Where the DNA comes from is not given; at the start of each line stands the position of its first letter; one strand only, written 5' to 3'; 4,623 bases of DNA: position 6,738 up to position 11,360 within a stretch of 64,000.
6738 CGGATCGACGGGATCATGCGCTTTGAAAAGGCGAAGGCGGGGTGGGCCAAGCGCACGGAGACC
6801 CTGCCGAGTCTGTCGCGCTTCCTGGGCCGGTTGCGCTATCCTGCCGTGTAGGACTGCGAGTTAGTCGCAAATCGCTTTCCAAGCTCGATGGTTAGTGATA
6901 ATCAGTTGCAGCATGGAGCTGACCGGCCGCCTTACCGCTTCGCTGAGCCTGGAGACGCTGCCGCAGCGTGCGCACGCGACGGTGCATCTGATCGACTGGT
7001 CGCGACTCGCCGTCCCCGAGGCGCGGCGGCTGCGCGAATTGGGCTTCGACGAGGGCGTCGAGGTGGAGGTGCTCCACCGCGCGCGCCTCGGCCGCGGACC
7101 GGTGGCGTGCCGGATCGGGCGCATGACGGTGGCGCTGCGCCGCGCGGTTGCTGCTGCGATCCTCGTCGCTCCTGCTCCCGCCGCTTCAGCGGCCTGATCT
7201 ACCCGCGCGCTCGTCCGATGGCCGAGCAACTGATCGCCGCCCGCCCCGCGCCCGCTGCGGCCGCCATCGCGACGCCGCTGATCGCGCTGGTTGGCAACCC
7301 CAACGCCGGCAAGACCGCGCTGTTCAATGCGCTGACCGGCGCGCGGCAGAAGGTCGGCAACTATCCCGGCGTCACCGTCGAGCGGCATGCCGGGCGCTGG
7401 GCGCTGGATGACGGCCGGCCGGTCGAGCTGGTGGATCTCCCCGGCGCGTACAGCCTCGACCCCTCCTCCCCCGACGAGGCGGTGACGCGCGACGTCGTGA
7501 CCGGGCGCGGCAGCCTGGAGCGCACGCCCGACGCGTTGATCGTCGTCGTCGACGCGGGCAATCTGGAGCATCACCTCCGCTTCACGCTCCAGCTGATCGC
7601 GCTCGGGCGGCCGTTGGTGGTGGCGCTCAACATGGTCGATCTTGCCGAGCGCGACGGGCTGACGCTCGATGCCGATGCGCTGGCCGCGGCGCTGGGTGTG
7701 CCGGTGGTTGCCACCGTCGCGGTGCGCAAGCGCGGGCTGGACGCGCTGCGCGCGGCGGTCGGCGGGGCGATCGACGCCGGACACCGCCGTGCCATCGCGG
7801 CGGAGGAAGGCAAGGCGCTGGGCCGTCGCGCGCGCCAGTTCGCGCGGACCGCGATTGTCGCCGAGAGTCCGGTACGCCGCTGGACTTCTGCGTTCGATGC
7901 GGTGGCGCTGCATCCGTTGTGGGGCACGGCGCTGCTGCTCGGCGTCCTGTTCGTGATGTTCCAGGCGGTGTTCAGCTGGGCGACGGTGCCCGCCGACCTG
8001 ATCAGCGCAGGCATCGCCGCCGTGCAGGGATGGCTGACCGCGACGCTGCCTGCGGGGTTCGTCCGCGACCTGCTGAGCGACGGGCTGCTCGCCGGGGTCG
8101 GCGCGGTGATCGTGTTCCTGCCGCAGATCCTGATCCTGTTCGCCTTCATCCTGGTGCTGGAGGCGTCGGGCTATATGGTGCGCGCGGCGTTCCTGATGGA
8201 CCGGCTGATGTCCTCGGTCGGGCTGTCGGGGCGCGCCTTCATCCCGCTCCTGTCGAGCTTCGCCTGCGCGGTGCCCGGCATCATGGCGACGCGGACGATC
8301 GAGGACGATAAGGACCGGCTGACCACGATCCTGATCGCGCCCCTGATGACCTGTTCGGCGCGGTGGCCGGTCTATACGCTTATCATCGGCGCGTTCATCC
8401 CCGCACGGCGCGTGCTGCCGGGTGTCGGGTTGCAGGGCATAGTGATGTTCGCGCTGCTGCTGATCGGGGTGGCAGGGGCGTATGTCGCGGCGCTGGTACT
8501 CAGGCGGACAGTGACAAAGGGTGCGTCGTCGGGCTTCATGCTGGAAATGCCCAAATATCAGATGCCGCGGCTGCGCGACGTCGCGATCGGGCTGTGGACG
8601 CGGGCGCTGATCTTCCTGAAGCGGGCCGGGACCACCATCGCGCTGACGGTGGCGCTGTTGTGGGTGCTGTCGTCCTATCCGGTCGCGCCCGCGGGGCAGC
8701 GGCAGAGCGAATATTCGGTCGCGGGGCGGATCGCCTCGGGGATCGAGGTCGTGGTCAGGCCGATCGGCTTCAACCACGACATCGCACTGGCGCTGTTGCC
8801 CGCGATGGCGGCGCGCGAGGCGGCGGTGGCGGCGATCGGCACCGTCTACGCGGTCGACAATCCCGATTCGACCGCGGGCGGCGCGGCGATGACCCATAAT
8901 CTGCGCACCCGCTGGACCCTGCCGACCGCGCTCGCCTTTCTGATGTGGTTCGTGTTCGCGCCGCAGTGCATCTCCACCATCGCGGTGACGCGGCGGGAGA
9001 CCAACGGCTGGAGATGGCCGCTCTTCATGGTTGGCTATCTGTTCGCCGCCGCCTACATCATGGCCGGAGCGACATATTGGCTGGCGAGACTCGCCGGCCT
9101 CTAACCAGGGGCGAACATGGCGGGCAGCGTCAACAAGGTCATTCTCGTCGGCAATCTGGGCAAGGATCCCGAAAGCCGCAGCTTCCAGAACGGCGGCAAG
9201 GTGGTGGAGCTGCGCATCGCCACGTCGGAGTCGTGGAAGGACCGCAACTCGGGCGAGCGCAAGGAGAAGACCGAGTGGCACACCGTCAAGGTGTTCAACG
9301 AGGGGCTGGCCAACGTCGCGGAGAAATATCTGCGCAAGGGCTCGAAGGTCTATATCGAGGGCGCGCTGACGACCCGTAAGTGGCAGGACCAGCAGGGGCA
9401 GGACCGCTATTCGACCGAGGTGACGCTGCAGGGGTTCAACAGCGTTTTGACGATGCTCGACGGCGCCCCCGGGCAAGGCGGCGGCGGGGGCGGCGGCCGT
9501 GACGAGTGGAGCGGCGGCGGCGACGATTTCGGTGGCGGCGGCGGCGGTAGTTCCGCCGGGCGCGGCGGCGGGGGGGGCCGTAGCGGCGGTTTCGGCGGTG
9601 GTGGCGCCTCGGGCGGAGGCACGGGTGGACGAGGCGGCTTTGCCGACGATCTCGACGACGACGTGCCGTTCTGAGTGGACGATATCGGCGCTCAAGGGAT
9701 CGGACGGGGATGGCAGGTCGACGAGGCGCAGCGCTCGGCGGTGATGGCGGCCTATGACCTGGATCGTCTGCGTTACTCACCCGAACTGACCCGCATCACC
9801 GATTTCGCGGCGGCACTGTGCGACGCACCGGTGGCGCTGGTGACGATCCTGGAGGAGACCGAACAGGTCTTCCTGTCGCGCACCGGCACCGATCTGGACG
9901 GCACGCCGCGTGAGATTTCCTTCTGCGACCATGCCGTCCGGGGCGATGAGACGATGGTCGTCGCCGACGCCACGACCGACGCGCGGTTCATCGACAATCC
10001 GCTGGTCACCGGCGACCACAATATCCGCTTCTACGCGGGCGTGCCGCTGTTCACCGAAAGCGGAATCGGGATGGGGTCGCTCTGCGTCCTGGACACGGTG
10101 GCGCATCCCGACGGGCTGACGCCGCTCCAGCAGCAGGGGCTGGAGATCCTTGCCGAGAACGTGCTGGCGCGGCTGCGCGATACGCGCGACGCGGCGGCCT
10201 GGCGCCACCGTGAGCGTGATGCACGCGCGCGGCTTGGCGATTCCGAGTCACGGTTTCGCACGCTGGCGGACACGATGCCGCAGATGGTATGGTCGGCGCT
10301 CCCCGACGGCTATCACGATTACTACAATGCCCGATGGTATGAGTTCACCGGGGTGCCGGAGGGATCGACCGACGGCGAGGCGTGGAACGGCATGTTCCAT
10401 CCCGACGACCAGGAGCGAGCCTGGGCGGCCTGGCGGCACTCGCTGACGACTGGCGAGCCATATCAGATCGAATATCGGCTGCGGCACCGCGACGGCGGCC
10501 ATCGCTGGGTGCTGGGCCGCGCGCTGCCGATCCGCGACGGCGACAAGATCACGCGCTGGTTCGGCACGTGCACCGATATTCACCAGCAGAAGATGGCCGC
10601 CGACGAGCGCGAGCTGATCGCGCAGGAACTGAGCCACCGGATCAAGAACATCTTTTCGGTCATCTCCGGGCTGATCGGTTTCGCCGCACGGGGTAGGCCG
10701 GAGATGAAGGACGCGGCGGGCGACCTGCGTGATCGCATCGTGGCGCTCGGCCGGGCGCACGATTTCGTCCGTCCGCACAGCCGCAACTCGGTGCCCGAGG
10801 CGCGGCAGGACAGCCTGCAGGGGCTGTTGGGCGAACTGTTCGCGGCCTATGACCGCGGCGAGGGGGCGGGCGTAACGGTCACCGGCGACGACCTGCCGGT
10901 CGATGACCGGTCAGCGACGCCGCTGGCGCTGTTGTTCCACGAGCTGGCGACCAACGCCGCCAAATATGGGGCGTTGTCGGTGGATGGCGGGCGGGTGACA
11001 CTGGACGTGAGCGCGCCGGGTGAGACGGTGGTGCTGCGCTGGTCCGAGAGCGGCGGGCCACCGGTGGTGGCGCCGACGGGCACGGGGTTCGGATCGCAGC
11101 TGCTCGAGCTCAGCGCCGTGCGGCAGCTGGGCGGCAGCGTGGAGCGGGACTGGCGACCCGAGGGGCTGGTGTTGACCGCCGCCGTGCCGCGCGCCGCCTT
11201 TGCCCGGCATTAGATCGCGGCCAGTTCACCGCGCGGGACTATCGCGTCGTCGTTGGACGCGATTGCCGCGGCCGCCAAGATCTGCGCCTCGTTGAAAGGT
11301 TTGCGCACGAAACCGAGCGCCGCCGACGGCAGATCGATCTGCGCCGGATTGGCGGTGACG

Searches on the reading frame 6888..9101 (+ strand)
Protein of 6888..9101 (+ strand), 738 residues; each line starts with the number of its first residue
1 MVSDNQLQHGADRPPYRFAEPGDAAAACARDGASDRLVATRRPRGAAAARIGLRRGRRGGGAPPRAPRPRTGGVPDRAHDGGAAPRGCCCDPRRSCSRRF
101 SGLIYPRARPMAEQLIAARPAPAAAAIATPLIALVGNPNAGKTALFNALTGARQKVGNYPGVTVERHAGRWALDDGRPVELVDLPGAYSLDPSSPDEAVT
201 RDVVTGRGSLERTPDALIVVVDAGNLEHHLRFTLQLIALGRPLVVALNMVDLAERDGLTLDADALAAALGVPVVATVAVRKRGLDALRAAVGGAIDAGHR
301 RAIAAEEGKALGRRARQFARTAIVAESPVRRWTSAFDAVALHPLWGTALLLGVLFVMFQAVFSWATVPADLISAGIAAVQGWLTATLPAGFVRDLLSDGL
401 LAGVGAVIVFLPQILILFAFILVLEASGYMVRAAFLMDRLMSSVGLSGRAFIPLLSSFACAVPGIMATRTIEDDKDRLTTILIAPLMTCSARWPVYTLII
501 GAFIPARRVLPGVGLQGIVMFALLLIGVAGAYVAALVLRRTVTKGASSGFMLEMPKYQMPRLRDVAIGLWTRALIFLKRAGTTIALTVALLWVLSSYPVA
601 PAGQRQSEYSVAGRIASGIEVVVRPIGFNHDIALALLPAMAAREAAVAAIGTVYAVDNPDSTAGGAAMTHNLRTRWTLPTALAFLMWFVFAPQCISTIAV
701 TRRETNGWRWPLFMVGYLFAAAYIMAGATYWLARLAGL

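Call 48: search_protein_families(library=pfam, proteins=[window:6888-9101:+], max_evalue=0.001)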
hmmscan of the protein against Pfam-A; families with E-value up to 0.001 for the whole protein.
window:6888-9101:+ (738 aa): 5 families
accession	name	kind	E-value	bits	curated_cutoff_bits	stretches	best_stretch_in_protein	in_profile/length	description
PF02421.24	FeoB_N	-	1e-54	184.7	27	1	132-290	3-155/156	Ferrous iron transport protein B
PF07670.19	Gate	-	2.3e-37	128.1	29.6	2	407-503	1-104/104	Nucleoside recognition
PF01926.29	MMR_HSR1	-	2.9e-20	72.9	21.9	1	132-248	2-112/113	50S ribosome-binding GTPase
PF07664.17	FeoB_C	-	1.1e-16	60.8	26.6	1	520-572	1-54/54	Ferrous iron transport protein B C terminus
PF04548.22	AIG1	-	0.00064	19.5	27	1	132-233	3-103/212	AIG1 family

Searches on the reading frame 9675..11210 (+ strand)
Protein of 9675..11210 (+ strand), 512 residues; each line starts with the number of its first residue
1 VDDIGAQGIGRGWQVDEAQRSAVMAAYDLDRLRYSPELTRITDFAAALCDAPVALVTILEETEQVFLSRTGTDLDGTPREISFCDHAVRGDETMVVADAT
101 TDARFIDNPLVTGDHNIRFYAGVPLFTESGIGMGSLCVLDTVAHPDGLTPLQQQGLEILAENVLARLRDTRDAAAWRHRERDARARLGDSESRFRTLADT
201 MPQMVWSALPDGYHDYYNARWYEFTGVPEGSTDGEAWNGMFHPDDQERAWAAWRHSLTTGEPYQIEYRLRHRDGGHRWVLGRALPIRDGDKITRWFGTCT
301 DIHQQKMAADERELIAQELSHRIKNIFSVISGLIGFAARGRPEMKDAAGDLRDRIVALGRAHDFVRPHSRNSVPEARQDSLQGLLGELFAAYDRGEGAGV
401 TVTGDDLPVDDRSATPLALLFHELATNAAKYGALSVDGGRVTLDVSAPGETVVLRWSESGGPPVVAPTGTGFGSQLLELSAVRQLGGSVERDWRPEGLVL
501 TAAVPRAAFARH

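Call 48: search_protein_families(library=pfam, proteins=[window:9675-11210:+], max_evalue=0.001)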
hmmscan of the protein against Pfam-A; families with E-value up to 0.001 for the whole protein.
window:9675-11210:+ (512 aa): 7 families
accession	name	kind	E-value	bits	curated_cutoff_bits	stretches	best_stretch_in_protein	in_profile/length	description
PF08447.18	PAS_3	-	1.2e-19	70.8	25.6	1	216-295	3-85/89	PAS fold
PF07536.20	HWE_HK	-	2.4e-10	41.5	22.8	1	318-405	1-82/83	HWE histidine kinase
PF01590.32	GAF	-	3.6e-10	40.9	22.4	1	38-163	6-129/133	GAF domain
PF08448.16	PAS_4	-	5.6e-10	39.9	23.1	1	201-305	4-108/110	PAS fold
PF13426.13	PAS_9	-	3.2e-06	27.8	27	1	204-303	3-102/103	PAS domain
PF00989.32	PAS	-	2e-05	25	22.6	1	193-302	2-113/113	PAS fold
PF07568.18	HisKA_2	-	3.6e-05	24.2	22.3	1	318-367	1-52/76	Histidine kinase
